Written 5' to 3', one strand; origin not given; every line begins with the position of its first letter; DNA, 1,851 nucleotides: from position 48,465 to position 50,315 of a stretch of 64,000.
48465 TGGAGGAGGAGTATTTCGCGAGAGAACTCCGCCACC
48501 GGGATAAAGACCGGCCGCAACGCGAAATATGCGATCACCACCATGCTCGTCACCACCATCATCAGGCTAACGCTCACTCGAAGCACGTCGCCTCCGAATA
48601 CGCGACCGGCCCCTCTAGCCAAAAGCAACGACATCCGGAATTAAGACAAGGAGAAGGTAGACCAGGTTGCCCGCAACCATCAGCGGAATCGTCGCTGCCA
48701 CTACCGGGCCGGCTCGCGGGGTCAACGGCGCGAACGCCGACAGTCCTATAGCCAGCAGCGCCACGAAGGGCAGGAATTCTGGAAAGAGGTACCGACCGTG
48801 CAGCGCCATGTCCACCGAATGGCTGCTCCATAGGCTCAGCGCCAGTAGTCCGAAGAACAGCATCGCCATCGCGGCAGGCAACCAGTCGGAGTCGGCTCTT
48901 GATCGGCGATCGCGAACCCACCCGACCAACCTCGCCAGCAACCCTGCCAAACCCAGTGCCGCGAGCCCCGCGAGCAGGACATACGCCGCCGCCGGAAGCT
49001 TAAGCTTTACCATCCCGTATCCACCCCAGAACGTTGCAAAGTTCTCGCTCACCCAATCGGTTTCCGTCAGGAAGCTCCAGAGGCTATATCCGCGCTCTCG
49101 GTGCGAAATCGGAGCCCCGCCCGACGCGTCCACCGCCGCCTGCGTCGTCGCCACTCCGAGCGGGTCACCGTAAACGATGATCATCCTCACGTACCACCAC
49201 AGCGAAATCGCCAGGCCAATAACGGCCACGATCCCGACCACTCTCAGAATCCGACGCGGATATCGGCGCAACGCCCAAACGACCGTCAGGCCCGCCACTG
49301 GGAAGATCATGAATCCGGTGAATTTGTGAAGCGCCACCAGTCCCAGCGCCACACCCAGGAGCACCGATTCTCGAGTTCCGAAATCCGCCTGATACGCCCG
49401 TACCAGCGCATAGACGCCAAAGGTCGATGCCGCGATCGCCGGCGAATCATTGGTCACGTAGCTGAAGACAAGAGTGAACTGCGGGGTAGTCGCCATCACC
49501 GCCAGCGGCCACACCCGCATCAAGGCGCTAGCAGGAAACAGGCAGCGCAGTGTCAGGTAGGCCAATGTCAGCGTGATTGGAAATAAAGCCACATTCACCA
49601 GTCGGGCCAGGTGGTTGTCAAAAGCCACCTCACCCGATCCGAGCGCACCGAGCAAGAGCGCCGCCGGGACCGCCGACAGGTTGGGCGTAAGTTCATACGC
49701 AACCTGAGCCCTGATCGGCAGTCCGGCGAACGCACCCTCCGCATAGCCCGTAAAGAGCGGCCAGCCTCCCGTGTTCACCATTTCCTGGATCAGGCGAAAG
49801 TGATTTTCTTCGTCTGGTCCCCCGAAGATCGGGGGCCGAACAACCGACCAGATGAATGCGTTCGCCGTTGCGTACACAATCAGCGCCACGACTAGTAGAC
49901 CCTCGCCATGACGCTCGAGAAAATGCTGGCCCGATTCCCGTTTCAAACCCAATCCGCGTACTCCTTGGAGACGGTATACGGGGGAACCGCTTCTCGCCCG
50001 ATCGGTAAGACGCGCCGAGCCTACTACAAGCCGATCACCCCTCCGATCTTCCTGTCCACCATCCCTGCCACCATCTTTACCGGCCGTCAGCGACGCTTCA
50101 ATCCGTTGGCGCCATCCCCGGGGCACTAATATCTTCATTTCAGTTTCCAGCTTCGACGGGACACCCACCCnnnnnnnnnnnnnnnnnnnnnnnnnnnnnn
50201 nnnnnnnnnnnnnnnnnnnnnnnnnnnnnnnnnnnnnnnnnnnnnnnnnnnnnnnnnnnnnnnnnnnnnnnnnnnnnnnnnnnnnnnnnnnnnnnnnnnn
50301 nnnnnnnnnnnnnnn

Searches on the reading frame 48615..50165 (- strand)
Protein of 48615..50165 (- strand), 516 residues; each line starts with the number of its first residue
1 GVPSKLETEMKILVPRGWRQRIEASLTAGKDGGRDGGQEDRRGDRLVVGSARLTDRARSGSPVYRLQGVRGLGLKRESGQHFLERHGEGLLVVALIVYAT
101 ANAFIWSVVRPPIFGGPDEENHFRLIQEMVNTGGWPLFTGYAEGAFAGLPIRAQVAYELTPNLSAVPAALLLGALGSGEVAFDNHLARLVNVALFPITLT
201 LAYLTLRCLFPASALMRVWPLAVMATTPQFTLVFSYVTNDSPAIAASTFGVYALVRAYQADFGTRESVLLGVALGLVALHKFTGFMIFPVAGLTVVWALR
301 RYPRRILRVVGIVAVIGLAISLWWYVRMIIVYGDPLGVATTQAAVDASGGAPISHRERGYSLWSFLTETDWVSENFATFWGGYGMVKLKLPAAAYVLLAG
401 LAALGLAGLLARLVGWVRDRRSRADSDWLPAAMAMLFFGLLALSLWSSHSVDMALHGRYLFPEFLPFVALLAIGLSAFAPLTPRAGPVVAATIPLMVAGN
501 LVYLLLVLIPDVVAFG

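Call 5: search_protein_families(library=pfam, proteins=[window:48615-50165:-], max_evalue=0.01)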
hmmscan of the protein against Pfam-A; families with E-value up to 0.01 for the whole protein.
window:48615-50165:- (516 aa): 1 family
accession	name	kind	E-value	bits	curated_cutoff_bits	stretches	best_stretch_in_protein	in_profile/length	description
PF02366.24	PMT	-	1.2e-07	32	22.7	1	183-345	81-239/245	Dolichyl-phosphate-mannose-protein mannosyltransferase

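Call 8: search_protein_families(library=ncbifam, proteins=[window:48615-50165:-], max_evalue=0.01)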
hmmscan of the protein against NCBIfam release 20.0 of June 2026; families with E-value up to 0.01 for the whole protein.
window:48615-50165:- (516 aa): 0 families

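Call 82: search_protein_families(library=pfam, proteins=[window:48615-50165:-], max_evalue=5)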
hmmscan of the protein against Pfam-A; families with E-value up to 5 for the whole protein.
window:48615-50165:- (516 aa): 2 families
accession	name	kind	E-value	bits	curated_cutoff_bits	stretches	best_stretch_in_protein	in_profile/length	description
PF02366.24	PMT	-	1.2e-07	32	22.7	1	183-345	81-239/245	Dolichyl-phosphate-mannose-protein mannosyltransferase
PF19943.4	DUF6405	-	3.5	8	25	1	413-425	25-37/37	Family of unknown function (DUF6405)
